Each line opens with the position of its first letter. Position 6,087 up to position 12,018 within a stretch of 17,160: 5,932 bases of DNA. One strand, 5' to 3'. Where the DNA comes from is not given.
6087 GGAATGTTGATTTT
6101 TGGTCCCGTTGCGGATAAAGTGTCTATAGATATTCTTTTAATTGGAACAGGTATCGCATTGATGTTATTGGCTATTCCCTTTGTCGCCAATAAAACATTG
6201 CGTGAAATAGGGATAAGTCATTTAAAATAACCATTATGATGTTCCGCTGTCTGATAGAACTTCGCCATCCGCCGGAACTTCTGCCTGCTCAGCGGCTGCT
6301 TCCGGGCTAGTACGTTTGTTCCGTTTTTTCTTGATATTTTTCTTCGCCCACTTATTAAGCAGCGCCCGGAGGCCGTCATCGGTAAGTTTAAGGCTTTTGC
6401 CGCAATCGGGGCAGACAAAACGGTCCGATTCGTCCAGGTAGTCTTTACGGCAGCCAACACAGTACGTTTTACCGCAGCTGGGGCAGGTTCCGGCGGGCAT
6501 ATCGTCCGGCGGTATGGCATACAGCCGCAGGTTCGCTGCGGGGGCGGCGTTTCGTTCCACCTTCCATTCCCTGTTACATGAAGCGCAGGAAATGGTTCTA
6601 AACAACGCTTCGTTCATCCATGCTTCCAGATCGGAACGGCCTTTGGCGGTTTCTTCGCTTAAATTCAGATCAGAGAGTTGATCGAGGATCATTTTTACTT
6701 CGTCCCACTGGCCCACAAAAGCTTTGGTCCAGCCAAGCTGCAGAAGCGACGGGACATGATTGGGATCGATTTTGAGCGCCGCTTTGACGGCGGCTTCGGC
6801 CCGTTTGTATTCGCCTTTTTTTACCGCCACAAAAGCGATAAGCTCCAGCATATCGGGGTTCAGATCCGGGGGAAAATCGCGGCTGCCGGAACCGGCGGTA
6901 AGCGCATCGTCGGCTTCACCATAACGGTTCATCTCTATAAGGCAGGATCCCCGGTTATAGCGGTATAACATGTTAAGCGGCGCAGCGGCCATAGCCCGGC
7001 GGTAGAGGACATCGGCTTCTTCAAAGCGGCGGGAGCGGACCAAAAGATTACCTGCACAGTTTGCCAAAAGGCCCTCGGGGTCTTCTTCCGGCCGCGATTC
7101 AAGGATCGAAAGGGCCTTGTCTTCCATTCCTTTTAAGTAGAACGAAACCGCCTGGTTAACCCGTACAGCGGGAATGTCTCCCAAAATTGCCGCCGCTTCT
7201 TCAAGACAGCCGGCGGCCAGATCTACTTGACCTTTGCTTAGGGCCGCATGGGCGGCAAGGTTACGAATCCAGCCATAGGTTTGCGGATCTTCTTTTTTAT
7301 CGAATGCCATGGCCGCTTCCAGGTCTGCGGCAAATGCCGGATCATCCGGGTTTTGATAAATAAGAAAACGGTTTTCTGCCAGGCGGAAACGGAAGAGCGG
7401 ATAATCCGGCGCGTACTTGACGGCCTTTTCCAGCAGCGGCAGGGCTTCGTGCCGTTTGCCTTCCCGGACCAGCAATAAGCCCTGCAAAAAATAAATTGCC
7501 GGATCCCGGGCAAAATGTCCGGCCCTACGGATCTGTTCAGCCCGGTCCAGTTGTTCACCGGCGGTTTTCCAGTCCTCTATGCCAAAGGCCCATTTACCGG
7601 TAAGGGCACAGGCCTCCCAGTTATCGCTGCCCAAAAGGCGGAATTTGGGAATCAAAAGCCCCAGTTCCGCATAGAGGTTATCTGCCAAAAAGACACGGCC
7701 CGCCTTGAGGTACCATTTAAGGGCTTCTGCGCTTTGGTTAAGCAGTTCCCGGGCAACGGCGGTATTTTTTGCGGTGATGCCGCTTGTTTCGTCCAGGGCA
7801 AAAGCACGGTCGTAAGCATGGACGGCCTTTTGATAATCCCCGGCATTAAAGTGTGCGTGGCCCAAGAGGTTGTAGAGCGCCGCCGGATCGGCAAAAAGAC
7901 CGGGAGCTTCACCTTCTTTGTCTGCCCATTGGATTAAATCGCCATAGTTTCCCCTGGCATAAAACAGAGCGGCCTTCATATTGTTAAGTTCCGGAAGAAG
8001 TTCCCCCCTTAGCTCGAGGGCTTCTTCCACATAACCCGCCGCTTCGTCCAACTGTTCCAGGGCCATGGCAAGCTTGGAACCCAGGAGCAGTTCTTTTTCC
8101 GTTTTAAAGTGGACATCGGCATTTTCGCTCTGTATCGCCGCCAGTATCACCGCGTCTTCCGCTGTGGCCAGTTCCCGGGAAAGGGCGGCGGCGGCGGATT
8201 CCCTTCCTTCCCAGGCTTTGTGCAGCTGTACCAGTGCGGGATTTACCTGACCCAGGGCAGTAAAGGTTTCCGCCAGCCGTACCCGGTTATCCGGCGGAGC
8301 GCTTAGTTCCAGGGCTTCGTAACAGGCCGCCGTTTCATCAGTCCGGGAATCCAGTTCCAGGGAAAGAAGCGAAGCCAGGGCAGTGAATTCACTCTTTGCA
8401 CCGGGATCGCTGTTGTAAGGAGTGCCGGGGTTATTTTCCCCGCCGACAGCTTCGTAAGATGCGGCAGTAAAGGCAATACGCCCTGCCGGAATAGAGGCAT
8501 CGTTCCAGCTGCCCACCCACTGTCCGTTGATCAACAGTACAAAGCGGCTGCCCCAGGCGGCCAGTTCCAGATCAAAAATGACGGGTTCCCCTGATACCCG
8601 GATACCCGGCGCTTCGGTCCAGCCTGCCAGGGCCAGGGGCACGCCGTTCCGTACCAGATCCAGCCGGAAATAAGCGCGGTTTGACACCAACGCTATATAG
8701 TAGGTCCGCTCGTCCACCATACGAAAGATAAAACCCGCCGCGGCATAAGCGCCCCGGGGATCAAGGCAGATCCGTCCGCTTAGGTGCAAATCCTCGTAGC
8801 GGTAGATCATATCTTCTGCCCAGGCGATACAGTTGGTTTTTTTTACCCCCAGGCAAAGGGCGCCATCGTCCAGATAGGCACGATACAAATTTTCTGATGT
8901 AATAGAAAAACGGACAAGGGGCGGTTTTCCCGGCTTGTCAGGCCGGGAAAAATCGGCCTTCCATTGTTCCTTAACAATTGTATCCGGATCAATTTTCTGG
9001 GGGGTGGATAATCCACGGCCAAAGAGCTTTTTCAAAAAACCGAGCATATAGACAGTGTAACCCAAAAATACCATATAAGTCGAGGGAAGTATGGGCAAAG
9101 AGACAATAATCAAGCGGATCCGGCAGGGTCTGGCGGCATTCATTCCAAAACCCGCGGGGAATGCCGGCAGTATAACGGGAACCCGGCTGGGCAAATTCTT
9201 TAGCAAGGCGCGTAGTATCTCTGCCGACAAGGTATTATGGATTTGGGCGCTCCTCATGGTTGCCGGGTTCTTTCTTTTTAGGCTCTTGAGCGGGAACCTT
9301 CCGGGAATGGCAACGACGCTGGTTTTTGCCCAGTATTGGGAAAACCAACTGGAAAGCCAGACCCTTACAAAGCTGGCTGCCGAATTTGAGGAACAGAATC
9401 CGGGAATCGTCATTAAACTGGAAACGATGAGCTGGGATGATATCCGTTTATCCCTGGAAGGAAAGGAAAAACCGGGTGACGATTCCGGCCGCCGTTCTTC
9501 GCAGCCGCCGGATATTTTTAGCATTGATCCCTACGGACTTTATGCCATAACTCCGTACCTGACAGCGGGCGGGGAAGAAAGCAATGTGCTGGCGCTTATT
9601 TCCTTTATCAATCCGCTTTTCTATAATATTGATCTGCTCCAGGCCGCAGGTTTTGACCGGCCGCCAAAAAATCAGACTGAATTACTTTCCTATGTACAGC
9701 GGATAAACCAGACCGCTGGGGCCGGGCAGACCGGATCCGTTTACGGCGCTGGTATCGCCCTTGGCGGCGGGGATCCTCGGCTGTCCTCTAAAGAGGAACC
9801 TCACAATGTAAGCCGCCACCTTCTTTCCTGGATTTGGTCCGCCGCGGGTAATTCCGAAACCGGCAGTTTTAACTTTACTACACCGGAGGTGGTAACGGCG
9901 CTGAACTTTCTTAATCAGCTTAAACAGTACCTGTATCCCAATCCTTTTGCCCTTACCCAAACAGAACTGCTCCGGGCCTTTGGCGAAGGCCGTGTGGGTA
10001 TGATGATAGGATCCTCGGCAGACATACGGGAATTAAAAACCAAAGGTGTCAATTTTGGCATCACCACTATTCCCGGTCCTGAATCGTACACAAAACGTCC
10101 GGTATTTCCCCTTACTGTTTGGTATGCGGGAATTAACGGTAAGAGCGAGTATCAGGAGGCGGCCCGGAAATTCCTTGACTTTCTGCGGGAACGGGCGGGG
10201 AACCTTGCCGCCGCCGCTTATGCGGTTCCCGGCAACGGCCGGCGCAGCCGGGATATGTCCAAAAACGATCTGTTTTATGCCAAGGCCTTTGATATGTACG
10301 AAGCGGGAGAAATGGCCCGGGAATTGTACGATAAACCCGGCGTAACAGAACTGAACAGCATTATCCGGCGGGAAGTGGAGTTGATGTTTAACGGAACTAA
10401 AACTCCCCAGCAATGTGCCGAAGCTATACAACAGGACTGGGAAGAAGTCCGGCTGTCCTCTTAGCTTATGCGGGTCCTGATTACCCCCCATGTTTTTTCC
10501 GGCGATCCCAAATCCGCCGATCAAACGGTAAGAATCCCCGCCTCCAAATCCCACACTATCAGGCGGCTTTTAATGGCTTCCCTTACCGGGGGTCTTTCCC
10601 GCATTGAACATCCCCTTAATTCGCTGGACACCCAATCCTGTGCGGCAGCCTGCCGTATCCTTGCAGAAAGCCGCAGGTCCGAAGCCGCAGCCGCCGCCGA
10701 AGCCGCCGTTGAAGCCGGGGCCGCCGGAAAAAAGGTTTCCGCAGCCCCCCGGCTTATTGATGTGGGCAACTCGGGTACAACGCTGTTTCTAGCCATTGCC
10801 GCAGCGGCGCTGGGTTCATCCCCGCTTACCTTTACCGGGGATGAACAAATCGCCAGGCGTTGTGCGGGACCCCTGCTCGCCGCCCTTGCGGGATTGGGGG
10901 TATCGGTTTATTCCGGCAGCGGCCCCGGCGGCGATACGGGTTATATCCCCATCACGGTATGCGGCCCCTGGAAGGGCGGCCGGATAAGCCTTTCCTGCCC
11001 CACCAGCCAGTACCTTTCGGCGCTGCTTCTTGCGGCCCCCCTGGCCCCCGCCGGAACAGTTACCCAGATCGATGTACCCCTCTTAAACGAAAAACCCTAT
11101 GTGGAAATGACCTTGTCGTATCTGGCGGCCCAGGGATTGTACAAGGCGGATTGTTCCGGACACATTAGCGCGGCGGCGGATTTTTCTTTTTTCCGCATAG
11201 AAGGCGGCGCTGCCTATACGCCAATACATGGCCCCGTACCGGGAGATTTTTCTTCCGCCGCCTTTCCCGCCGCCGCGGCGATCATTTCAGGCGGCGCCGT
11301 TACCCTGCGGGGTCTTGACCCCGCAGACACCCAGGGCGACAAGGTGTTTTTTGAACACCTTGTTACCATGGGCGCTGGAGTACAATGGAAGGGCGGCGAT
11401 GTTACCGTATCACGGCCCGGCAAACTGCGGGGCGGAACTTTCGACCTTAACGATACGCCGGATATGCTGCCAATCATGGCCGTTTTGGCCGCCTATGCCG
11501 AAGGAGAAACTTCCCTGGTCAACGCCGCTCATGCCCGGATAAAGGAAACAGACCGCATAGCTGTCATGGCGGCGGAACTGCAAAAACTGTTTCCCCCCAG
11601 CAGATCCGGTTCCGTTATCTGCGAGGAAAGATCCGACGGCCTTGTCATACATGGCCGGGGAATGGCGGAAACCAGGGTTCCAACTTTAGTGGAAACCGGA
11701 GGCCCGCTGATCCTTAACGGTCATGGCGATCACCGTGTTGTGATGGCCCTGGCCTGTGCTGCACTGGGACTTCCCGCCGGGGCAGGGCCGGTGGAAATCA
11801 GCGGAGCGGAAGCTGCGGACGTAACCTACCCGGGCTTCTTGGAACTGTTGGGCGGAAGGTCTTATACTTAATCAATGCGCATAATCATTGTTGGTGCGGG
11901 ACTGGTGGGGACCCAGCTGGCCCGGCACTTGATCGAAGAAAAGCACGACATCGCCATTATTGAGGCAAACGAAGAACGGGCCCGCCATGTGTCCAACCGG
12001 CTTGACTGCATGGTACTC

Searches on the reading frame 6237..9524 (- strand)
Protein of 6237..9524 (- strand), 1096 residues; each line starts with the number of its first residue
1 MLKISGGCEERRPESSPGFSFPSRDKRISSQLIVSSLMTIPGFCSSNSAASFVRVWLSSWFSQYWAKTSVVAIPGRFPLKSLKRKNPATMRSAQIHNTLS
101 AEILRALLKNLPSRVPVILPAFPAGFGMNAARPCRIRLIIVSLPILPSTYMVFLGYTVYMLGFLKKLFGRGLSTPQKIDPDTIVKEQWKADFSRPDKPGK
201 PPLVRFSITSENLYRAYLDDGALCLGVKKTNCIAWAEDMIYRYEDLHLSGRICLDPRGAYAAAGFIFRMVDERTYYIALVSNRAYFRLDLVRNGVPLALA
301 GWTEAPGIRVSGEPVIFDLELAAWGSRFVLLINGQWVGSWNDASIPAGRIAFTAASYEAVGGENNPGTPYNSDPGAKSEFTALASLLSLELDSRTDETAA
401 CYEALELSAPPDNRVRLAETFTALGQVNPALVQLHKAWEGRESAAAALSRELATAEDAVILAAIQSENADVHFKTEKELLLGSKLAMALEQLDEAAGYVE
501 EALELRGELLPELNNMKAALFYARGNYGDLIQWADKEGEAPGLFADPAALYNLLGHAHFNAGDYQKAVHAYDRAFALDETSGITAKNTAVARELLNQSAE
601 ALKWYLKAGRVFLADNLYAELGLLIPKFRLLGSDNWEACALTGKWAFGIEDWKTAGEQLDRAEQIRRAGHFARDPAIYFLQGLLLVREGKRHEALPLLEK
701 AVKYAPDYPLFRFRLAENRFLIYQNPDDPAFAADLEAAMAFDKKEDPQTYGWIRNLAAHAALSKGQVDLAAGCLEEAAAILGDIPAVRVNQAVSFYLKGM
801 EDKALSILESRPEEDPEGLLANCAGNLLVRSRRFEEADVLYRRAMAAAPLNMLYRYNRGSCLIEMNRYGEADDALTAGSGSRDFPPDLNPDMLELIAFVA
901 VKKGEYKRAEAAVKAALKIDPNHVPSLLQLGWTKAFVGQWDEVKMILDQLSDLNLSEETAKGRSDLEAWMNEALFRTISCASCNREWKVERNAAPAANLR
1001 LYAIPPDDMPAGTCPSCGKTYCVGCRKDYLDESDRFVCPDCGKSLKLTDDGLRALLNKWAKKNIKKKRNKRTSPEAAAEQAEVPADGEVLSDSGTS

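Call 71: search_protein_families(library=pfam, proteins=[window:6237-9524:-], max_evalue=0.0001)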
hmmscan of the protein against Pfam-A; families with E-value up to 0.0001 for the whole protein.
window:6237-9524:- (1096 aa): 11 families
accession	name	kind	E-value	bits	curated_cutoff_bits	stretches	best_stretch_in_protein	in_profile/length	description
PF07719.23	TPR_2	-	1.5e-18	65.8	27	1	548-580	1-33/34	Tetratricopeptide repeat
PF13181.12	TPR_8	-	1.6e-15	56.3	25.7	0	549-579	2-32/34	Tetratricopeptide repeat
PF14559.12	TPR_19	-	3.7e-14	53.2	25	0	901-952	2-53/68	Tetratricopeptide repeat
PF13432.12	TPR_16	-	4.1e-14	53.1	32.7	0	553-608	2-57/65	Tetratricopeptide repeat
PF00515.34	TPR_1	-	4.6e-12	45.6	27.8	1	548-580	1-33/34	Tetratricopeptide repeat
PF13424.12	TPR_12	-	4.4e-11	43.3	30.1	0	548-608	3-71/77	Tetratricopeptide repeat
PF13428.12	TPR_14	-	6.2e-10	39.2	23.5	0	549-581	2-34/44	Tetratricopeptide repeat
PF13431.12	TPR_17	-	2.7e-09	37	24.4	0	914-942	3-31/34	Tetratricopeptide repeat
PF13414.12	TPR_11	-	1.5e-07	31.4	26.8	0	555-580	1-26/42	TPR repeat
PF12895.13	ANAPC3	-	2.4e-07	31.3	27.2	0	544-582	20-56/82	Anaphase-promoting complex, cyclosome, subunit 3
PF24575.1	TPR_Slam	-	4e-06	27.6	35.2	0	808-873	38-102/104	Surface lipoprotein assembly modifier, N-terminal TPR repeats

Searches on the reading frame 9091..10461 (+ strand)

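Call 71: search_protein_families(library=pfam, proteins=[window:9091-10461:+], max_evalue=0.0001)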
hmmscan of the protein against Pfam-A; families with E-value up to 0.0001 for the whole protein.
window:9091-10461:+ (457 aa): 2 families
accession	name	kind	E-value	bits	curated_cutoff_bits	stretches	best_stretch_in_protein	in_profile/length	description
PF01547.30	SBP_bac_1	-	1.6e-19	71.5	26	1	88-367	6-302/307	Bacterial extracellular solute-binding protein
PF13416.11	SBP_bac_8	-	5.1e-16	59.7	27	1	94-375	1-253/279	Bacterial extracellular solute-binding protein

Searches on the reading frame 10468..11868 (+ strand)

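Call 71: search_protein_families(library=pfam, proteins=[window:10468-11868:+], max_evalue=0.0001)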
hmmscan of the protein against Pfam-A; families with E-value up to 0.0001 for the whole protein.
window:10468-11868:+ (467 aa): 1 family
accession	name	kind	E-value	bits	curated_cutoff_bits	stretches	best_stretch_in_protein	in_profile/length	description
PF00275.25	EPSP_synthase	-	1.9e-72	244.8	22.8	1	18-460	8-416/417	EPSP synthase (3-phosphoshikimate 1-carboxyvinyltransferase)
